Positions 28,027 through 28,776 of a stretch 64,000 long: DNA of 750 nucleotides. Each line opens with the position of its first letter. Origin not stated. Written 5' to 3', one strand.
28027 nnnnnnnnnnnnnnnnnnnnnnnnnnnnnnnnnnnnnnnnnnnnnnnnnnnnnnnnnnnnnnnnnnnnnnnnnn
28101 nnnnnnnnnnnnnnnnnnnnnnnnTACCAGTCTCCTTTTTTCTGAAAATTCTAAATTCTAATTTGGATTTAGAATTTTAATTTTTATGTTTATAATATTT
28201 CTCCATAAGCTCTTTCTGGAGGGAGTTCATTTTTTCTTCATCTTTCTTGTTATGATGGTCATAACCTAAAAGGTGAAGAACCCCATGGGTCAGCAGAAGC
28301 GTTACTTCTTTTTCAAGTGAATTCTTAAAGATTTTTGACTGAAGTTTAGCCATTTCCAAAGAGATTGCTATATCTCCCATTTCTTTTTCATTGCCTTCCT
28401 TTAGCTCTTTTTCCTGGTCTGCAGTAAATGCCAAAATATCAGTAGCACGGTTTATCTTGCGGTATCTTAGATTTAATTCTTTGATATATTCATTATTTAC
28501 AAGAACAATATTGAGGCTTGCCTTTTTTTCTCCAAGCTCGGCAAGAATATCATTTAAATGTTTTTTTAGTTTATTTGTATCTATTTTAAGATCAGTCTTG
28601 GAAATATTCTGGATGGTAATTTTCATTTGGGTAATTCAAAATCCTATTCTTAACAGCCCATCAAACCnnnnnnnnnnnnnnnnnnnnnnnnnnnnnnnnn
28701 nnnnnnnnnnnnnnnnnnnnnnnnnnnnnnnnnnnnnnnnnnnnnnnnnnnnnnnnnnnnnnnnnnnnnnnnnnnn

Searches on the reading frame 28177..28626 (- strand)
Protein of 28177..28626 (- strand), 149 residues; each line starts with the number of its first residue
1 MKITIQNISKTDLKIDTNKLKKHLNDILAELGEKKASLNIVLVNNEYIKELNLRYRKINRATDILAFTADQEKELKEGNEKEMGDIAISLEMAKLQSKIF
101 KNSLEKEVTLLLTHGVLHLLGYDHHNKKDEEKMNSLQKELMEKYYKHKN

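Call 47: search_protein_families(library=pfam, proteins=[window:28177-28626:-], max_evalue=0.00001)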
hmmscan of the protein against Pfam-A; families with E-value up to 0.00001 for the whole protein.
window:28177-28626:- (149 aa): 1 family
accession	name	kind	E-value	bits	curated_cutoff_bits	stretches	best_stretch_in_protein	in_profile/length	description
PF02130.23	YbeY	-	1.3e-35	122.5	25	1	18-143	8-128/129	Endoribonuclease YbeY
